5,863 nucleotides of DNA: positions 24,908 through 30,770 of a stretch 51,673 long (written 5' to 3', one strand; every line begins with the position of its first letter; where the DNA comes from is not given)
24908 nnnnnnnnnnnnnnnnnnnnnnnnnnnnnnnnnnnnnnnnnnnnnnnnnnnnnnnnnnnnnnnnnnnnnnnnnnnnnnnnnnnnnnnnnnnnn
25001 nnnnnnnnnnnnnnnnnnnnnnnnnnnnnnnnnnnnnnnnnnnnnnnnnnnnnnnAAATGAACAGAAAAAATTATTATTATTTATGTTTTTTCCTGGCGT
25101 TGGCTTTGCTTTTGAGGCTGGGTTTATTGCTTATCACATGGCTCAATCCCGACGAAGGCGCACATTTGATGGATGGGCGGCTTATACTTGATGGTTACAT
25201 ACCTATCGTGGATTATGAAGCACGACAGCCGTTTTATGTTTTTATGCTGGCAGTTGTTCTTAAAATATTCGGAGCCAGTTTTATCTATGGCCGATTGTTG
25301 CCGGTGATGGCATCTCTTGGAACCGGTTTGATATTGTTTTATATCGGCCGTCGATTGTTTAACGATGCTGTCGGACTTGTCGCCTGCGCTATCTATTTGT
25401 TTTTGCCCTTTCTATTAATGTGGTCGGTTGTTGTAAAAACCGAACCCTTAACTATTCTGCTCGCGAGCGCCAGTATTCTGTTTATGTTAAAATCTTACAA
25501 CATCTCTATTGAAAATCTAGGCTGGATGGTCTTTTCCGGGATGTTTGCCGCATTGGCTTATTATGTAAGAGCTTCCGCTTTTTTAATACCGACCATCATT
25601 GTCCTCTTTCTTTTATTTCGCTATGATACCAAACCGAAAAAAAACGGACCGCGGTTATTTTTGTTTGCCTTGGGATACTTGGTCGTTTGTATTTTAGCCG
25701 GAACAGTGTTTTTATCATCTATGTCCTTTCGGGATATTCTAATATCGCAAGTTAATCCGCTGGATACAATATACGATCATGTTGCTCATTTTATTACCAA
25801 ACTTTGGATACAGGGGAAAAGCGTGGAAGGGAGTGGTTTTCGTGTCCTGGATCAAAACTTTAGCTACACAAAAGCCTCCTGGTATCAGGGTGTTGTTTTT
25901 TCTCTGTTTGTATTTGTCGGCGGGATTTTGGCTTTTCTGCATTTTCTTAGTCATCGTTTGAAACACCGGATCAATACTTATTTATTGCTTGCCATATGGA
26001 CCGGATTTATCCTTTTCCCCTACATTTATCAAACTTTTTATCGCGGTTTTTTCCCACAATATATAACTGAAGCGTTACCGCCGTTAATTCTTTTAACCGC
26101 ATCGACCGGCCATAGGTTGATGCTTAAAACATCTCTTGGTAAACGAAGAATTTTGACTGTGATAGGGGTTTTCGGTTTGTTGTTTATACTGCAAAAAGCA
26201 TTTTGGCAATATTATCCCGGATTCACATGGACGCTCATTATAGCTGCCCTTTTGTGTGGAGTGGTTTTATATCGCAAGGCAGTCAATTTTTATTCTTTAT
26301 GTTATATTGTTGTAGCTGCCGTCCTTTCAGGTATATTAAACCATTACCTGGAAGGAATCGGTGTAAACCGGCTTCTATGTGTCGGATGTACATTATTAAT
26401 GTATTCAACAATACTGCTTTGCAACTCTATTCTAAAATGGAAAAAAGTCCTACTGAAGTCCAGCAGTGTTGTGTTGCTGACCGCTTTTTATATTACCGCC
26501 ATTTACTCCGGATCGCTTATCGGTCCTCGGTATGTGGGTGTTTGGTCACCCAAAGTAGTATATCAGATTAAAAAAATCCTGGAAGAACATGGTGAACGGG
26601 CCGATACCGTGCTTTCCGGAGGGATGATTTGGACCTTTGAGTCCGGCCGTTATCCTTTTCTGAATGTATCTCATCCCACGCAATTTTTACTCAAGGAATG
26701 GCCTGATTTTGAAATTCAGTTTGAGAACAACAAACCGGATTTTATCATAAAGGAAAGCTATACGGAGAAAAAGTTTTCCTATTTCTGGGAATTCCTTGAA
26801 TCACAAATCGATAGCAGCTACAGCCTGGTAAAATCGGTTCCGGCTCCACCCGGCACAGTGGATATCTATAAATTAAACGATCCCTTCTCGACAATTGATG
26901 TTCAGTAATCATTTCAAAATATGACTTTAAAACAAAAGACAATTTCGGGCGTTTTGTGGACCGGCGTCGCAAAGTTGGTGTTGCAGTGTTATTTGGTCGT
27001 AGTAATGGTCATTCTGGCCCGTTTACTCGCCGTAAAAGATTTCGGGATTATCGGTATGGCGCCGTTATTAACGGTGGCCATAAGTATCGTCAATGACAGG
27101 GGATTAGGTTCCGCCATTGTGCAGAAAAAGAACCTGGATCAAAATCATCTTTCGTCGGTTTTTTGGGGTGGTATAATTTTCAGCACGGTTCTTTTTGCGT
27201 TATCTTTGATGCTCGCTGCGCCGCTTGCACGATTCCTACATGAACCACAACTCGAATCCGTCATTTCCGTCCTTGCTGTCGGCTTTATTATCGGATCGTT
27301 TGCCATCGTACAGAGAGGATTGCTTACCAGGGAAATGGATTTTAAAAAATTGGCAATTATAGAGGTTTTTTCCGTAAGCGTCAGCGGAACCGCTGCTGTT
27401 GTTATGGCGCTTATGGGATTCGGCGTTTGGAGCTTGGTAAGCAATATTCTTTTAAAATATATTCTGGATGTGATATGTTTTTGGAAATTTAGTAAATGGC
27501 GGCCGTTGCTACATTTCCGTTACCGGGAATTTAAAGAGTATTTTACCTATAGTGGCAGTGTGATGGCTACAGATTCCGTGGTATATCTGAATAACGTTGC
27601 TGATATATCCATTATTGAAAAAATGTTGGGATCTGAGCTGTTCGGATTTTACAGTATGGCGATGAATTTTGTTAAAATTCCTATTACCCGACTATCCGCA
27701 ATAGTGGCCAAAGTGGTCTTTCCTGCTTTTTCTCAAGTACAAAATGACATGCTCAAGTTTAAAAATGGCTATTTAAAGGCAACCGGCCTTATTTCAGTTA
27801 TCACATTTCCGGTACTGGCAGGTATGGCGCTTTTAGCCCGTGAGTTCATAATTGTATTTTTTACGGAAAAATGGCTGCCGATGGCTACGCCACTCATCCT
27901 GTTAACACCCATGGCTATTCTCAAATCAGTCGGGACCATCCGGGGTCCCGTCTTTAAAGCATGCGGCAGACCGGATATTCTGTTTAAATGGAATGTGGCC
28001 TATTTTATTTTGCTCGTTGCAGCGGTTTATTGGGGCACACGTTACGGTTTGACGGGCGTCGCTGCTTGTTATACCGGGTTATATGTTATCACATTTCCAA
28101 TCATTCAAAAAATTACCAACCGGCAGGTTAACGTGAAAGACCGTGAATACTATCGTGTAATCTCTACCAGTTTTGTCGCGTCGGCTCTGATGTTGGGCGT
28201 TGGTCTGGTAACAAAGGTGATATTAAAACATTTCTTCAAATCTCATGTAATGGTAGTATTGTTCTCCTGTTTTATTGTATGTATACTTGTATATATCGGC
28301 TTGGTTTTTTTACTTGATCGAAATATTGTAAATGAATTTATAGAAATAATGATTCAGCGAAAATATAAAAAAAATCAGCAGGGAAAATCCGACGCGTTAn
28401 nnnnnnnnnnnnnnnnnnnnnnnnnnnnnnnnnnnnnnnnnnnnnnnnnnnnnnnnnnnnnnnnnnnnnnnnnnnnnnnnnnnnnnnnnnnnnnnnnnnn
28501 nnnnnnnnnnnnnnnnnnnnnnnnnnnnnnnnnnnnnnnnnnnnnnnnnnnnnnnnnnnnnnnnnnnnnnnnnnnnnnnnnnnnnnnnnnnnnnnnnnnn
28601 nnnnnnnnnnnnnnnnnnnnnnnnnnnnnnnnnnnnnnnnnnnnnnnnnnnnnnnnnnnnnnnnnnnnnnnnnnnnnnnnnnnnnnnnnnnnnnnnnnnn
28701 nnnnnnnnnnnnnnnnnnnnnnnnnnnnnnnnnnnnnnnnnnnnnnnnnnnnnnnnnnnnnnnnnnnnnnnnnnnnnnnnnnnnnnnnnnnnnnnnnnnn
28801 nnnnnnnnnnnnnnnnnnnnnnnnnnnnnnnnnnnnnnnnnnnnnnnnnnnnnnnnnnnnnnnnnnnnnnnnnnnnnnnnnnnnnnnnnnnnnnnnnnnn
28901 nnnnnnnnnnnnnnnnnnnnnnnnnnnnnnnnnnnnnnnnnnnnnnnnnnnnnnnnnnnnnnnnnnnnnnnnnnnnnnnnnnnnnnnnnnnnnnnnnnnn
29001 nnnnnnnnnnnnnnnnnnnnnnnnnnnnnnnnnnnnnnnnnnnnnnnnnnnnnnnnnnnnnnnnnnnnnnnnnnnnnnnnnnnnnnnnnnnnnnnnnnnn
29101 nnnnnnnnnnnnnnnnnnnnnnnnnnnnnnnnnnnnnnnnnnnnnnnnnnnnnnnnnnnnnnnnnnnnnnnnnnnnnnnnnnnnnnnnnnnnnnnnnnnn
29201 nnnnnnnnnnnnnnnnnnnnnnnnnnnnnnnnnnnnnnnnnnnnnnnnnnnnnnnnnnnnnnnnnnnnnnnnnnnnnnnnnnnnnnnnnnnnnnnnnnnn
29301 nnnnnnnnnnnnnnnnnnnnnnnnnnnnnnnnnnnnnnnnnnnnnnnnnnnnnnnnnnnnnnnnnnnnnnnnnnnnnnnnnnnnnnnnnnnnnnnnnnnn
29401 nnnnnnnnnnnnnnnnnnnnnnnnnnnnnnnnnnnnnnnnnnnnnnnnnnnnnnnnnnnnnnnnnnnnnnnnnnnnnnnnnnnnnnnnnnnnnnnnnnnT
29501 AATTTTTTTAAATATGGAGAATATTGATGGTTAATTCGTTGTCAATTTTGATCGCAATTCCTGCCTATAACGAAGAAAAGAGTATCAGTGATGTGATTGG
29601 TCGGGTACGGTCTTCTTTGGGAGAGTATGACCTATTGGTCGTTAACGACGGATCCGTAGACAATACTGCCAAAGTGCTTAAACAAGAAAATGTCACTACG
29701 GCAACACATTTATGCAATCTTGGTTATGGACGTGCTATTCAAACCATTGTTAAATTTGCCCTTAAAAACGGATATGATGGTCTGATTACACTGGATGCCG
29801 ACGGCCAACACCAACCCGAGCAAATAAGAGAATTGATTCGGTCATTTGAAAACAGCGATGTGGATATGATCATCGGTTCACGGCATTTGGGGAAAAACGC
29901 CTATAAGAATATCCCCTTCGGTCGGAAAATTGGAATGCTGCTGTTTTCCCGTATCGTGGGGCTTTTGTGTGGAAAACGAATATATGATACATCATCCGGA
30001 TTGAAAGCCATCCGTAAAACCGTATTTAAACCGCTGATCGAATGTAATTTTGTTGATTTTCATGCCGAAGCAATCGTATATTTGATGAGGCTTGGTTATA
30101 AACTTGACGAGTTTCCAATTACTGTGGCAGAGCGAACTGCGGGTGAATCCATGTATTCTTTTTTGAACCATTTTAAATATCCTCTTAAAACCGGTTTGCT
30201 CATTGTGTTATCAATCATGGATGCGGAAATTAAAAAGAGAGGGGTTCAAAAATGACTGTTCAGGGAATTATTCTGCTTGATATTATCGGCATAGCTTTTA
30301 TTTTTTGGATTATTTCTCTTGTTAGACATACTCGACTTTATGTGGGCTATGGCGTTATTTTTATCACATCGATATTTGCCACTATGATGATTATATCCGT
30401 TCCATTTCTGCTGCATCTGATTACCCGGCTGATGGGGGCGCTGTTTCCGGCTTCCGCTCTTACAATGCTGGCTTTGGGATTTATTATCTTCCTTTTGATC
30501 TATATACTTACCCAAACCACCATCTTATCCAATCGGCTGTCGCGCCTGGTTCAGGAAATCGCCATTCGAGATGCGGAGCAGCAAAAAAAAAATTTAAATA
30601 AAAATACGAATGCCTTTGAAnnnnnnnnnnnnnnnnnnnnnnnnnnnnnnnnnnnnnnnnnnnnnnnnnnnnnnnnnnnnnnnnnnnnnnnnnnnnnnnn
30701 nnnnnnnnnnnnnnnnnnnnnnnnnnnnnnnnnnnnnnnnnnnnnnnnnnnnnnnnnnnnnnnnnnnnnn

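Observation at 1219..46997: Wzx/Wzy-type locus fused to a multi-branch polyprenyl-phosphate-sugar / GT-C glycosylation system (~20 glycosyltransferases)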

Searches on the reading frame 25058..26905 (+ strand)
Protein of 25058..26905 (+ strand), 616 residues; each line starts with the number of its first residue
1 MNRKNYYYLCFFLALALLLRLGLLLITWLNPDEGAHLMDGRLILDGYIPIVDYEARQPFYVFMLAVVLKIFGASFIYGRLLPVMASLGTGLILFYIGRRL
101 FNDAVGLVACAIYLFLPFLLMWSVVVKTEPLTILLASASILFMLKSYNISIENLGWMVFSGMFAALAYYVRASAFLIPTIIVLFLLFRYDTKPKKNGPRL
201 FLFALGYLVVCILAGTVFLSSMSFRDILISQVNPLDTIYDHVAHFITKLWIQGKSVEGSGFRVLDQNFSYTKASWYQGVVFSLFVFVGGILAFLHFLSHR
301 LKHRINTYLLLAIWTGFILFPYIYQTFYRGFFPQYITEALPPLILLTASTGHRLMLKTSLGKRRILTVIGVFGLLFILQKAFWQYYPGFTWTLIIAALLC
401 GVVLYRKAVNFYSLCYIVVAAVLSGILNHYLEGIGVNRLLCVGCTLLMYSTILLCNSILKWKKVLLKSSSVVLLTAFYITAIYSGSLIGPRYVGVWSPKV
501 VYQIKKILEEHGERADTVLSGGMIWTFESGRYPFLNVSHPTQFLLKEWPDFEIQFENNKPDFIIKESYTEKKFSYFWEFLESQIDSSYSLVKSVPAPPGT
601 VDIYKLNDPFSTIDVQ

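Call 5: search_protein_families(library=pfam, proteins=[window:25058-26905:+], max_evalue=0.001)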
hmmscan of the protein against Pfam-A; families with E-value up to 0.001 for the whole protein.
window:25058-26905:+ (616 aa): 1 family
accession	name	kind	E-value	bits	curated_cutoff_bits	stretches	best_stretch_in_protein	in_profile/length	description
PF13231.12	PMT_2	-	1.2e-13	52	26.1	1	58-210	4-154/160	Dolichyl-phosphate-mannose-protein mannosyltransferase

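Call 10: search_protein_families(library=ncbifam, proteins=[window:25058-26905:+], max_evalue=0.001)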
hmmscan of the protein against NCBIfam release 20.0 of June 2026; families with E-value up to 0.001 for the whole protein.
window:25058-26905:+ (616 aa): 1 family
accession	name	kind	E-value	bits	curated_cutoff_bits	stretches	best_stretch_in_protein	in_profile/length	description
NF047440.1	LA3751_2_3_fam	subfamily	0.00044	19.2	200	1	62-213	83-235/460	LA_3751/LA_3752 family putative glycosyltransferase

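Call 21: search_solved_structures(query=window:25058-26905:+, max_evalue=1)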
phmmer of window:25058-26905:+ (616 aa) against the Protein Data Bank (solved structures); distinct sequences matched with E-value up to 1: 1.
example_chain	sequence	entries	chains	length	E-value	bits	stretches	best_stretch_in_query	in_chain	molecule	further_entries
2yps_A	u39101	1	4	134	0.83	11.5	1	547-601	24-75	SORTING NEXIN-3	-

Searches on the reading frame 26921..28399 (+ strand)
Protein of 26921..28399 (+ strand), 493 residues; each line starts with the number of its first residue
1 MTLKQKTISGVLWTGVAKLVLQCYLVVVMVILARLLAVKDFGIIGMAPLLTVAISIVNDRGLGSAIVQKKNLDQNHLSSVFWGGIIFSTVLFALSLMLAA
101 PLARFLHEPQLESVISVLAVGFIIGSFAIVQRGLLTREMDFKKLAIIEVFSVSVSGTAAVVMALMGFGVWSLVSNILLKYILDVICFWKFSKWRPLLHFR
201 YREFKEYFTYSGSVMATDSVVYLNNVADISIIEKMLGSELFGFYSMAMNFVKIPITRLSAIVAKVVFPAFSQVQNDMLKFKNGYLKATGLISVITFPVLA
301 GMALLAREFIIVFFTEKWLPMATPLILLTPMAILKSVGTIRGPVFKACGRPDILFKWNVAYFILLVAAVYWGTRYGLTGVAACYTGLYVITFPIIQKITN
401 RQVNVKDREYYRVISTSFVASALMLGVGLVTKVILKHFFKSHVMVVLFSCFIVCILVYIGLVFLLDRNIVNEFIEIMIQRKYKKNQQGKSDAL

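Call 5: search_protein_families(library=pfam, proteins=[window:26921-28399:+], max_evalue=0.001)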
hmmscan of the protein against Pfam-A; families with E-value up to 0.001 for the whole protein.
window:26921-28399:+ (493 aa): 2 families
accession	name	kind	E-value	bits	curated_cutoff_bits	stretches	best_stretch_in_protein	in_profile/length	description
PF13440.11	Polysacc_synt_3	-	2.6e-81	273.5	23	1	31-322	1-292/293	Polysaccharide biosynthesis protein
PF01943.22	Polysacc_synt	-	9.5e-32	110.9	28.2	1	10-274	4-274/274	Polysaccharide biosynthesis protein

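Call 53: search_protein_families(library=ncbifam, proteins=[window:26921-28399:+], max_evalue=0.00001)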
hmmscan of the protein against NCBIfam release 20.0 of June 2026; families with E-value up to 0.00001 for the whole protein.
window:26921-28399:+ (493 aa): 3 families
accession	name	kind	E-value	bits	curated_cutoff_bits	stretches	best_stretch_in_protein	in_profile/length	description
NF007773.0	PRK10459.1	equivalog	7.9e-86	289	273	1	1-485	1-487/492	MOP flippase family protein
NF047674.1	TeichurnBiosyTuaB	equivalog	1.6e-77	261.6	580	1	2-463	3-467/469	teichuronic acid biosynthesis protein TuaB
NF058658.1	Oglyco_Wzx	exception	1.8e-65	221.8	720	1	2-479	5-477/478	O-glycosylation flippase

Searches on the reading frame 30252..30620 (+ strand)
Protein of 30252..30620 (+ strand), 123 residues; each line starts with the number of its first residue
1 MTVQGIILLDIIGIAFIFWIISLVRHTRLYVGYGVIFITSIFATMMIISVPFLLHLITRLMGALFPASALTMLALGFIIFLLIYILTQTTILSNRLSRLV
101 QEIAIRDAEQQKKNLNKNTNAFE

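Call 40: search_protein_families(library=pfam, proteins=[window:30252-30620:+], max_evalue=0.01)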
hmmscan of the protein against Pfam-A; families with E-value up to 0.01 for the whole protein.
window:30252-30620:+ (123 aa): 1 family
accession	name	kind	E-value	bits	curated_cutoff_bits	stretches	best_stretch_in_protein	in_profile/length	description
PF10066.14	DUF2304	-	6.5e-13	49.3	25.5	1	7-109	4-106/106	Uncharacterized conserved protein (DUF2304)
